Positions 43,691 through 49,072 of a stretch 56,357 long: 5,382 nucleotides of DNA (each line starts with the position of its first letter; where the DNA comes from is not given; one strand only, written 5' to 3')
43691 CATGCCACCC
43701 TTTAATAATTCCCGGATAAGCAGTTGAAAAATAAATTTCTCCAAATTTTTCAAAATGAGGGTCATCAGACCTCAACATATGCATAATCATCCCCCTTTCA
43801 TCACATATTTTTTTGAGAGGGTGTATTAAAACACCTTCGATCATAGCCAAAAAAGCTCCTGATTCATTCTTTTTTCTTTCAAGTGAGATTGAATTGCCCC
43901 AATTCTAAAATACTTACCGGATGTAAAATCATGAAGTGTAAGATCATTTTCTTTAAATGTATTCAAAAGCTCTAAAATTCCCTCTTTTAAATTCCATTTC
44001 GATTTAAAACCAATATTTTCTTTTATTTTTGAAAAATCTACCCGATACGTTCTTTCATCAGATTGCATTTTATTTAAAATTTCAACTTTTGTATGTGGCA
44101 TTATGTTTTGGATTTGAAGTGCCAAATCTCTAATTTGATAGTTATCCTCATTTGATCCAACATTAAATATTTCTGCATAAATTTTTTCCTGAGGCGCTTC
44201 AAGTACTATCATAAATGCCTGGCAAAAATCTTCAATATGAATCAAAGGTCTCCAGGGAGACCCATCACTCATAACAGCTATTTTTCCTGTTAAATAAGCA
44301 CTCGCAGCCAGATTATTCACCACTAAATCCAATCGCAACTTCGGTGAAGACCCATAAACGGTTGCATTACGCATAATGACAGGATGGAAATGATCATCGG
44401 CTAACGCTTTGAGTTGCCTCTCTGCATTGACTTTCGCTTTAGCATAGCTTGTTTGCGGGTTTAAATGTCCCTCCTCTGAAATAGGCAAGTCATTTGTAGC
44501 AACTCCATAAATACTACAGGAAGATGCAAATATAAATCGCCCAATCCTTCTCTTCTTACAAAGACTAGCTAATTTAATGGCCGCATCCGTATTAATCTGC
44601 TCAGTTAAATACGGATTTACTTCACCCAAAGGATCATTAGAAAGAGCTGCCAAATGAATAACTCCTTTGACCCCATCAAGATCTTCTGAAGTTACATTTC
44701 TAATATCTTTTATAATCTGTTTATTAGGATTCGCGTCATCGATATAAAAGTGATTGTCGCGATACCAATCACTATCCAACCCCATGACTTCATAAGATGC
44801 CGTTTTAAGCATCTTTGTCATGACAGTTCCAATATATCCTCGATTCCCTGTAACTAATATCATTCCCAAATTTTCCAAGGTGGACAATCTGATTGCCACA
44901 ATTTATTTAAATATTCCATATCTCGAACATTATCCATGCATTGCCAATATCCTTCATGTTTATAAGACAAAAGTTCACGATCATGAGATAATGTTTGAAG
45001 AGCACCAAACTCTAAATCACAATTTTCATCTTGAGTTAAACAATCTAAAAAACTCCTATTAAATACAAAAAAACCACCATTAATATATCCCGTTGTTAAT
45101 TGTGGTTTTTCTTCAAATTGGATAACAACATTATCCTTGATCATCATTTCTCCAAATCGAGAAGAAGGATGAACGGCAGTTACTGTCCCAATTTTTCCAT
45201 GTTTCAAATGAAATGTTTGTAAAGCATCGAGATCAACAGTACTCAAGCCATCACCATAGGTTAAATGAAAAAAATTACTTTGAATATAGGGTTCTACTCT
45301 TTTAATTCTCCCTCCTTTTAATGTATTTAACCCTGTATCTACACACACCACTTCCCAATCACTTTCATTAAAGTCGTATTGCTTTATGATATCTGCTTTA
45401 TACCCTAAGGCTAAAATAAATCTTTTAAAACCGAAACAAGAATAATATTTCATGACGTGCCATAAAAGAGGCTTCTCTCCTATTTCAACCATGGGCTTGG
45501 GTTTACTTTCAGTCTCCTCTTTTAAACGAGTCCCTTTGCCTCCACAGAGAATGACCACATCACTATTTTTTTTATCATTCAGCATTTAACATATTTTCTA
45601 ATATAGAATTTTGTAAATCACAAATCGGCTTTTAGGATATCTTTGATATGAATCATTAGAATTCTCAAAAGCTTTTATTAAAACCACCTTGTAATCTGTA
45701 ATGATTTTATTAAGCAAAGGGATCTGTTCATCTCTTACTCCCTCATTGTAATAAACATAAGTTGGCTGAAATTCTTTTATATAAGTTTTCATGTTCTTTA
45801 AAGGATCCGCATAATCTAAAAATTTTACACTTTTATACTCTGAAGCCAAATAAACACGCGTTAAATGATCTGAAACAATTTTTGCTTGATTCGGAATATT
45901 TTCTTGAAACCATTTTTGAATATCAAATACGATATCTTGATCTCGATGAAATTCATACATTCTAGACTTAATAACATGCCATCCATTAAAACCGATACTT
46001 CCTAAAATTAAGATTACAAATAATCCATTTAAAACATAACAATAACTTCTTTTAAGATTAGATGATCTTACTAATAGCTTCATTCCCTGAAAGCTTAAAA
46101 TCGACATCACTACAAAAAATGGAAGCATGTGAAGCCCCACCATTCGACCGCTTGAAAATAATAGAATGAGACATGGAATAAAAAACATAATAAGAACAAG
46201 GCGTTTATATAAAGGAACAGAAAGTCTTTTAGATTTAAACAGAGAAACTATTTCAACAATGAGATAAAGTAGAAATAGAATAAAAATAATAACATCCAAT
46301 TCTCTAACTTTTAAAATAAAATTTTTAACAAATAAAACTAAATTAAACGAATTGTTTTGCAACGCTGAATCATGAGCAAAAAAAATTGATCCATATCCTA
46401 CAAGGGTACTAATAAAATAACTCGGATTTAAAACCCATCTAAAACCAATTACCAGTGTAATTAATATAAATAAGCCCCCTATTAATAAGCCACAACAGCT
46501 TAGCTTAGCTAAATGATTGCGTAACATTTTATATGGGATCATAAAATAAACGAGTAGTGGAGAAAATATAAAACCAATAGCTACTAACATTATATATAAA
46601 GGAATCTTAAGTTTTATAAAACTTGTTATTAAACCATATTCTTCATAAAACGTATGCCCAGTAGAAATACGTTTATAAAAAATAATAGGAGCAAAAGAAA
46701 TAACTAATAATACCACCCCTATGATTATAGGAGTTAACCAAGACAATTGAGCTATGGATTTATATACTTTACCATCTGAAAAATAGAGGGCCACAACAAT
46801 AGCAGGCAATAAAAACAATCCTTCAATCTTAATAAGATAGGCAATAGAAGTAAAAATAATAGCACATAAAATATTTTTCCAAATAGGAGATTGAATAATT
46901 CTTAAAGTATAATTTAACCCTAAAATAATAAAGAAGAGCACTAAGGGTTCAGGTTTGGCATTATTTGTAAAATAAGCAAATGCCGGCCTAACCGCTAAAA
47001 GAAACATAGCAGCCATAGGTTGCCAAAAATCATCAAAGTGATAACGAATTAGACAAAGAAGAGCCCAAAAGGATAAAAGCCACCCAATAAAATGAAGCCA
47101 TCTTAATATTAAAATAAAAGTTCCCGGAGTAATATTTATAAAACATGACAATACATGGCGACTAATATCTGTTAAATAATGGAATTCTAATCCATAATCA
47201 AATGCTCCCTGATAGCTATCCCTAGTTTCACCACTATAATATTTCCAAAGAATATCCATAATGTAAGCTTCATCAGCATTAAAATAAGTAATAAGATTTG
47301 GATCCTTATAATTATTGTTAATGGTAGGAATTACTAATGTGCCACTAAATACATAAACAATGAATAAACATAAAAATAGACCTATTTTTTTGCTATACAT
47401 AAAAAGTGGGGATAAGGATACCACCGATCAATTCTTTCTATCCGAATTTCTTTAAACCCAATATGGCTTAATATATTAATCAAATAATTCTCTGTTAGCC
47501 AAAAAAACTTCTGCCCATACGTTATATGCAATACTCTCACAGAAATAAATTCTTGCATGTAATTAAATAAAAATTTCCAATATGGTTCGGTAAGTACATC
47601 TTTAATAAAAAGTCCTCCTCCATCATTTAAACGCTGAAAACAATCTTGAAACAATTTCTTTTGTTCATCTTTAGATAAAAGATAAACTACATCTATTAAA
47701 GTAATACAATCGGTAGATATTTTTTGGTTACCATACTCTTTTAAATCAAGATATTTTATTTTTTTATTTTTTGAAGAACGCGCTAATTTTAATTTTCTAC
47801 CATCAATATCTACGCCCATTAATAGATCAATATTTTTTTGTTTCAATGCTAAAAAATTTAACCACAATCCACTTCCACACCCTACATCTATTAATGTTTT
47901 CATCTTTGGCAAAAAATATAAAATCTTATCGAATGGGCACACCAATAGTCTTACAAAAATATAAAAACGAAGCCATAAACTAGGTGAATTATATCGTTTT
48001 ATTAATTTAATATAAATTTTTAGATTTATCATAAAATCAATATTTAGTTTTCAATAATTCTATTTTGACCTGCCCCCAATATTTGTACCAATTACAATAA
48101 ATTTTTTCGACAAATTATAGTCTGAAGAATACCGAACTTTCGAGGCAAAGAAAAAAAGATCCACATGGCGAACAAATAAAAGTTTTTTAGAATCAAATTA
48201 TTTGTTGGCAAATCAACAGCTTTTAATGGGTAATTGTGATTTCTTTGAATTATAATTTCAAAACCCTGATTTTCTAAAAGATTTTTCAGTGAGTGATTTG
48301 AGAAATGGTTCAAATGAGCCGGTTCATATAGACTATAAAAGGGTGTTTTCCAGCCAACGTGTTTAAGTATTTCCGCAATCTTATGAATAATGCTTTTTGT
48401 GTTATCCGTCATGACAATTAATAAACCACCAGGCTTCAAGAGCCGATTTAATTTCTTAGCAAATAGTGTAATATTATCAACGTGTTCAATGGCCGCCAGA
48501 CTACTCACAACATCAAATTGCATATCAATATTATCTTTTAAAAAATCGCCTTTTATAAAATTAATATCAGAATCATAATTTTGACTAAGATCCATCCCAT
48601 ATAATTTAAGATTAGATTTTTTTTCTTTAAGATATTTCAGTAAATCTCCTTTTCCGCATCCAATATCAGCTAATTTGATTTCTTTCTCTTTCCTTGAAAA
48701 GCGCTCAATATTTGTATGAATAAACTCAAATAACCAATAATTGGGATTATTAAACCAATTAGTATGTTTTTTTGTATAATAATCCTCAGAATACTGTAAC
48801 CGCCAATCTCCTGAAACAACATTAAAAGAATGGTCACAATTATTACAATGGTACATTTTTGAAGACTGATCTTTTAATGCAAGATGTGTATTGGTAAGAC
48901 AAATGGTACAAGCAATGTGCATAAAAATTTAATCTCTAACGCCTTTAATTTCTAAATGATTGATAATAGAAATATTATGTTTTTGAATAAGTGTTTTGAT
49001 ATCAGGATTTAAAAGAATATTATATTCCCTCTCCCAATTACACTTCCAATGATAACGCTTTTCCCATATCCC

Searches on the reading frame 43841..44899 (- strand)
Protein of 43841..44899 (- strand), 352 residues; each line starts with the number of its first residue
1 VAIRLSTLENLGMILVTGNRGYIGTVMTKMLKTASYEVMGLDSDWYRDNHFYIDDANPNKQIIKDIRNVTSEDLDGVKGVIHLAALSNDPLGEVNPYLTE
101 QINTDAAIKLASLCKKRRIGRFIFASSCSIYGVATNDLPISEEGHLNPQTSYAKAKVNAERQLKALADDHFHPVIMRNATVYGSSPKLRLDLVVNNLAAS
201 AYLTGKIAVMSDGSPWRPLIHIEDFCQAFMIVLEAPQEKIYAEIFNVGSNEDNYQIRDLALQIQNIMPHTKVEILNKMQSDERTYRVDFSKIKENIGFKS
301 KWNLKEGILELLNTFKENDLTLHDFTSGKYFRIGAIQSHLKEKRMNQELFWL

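Call 53: search_protein_families(library=pfam, proteins=[window:43841-44899:-], max_evalue=0.0001)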
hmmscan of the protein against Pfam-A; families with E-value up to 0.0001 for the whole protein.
window:43841-44899:- (352 aa): 4 families
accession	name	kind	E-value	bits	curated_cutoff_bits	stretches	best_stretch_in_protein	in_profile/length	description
PF01370.27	Epimerase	-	3.7e-43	148.1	20.9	1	14-248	1-240/240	NAD dependent epimerase/dehydratase family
PF16363.11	GDP_Man_Dehyd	-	1.8e-23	84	27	1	15-309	1-330/332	GDP-mannose 4,6 dehydratase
PF04321.23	RmlD_sub_bind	-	1.4e-14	54.3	27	1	13-194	2-164/287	RmlD substrate binding domain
PF01073.25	3Beta_HSD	-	3.3e-10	39.9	22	1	15-197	1-197/280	3-beta hydroxysteroid dehydrogenase/isomerase family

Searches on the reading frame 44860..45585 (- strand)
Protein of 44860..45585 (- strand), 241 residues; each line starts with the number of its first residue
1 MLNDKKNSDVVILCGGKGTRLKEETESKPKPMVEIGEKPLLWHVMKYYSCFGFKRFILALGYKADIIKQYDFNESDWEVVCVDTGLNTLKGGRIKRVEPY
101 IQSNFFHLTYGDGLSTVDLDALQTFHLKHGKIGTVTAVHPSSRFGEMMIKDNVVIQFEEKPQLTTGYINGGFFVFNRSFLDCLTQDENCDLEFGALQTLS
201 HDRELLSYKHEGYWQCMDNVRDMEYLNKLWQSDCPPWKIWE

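Call 53: search_protein_families(library=pfam, proteins=[window:44860-45585:-], max_evalue=0.0001)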
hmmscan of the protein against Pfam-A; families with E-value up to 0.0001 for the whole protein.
window:44860-45585:- (241 aa): 2 families
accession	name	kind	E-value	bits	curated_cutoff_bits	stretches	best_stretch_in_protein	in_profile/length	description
PF00483.29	NTP_transferase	-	5.8e-19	69.1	21.2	1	11-214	3-226/245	Nucleotidyl transferase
PF12804.13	NTP_transf_3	-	1.1e-06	29.4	27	1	10-64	1-50/160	MobA-like NTP transferase domain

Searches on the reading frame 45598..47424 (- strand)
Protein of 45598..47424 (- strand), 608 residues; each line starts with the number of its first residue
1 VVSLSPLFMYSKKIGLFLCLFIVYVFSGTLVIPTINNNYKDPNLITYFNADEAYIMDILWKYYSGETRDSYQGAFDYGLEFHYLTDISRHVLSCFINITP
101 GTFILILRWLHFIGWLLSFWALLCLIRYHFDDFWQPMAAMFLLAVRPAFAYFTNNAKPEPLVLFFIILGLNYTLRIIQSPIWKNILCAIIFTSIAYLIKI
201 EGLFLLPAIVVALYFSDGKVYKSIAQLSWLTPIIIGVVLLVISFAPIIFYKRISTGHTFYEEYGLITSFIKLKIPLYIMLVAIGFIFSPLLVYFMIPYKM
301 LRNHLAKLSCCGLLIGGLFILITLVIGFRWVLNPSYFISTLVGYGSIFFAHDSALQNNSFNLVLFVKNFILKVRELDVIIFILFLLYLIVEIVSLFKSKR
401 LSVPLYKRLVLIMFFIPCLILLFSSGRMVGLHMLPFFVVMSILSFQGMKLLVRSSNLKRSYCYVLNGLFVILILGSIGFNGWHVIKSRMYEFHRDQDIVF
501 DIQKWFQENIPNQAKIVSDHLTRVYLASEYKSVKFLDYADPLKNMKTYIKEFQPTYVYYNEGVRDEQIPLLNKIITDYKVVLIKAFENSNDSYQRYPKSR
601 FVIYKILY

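Call 53: search_protein_families(library=pfam, proteins=[window:45598-47424:-], max_evalue=0.0001)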
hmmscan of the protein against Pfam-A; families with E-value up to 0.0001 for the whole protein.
window:45598-47424:- (608 aa): 1 family
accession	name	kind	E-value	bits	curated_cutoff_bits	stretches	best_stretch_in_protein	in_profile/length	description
PF13231.12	PMT_2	-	8e-06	26.6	26.1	1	104-235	21-152/160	Dolichyl-phosphate-mannose-protein mannosyltransferase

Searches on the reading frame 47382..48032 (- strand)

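Call 53: search_protein_families(library=pfam, proteins=[window:47382-48032:-], max_evalue=0.0001)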
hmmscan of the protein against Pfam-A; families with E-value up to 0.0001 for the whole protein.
window:47382-48032:- (216 aa): 5 families
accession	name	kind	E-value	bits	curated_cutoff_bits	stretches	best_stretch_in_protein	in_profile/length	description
PF13489.12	Methyltransf_23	-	9.1e-12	45.4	27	1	35-194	11-160/164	Methyltransferase domain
PF13649.12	Methyltransf_25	-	2.4e-08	35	27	1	48-139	2-97/97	Methyltransferase domain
PF08242.18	Methyltransf_12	-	5.2e-08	34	30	1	48-141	1-98/98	Methyltransferase domain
PF08241.18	Methyltransf_11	-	3.8e-07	31.1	21.2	1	48-143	1-95/95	Methyltransferase domain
PF13847.12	Methyltransf_31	-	9.9e-06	25.7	27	1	45-146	5-112/145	Methyltransferase domain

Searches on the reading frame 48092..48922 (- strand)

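Call 53: search_protein_families(library=pfam, proteins=[window:48092-48922:-], max_evalue=0.0001)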
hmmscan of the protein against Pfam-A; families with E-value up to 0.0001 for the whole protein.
window:48092-48922:- (276 aa): 11 families
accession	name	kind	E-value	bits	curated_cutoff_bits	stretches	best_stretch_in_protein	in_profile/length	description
PF13489.12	Methyltransf_23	-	6.4e-23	81.7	27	1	63-224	4-162/164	Methyltransferase domain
PF08241.18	Methyltransf_11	-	3.1e-13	50.6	21.2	1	86-170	2-95/95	Methyltransferase domain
PF08242.18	Methyltransf_12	-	8.4e-13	49.3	30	1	86-168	2-98/98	Methyltransferase domain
PF13649.12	Methyltransf_25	-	4.4e-10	40.6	27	1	86-166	3-97/97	Methyltransferase domain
PF13847.12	Methyltransf_31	-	2.5e-09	37.4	27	1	79-184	2-124/145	Methyltransferase domain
PF05148.21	Methyltransf_8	-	9.3e-08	32.6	27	1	22-189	21-176/219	Hypothetical methyltransferase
PF13679.12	Methyltransf_32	-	6e-06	26.7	27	1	64-119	9-68/143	Methyltransferase domain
PF02353.26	CMAS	-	6.1e-06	26.2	27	1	82-173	64-167/273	Mycolic acid cyclopropane synthetase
PF03291.22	mRNA_G-N7_MeTrfase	-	3.4e-05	23.6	26.6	0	63-104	43-86/315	mRNA (guanine-N(7))-methyltransferase domain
PF02390.23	Methyltransf_4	-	7.1e-05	22.8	24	0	83-115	4-36/173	Putative methyltransferase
PF01728.25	FtsJ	-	9.3e-05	22.9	24.1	0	73-139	14-95/181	FtsJ-like methyltransferase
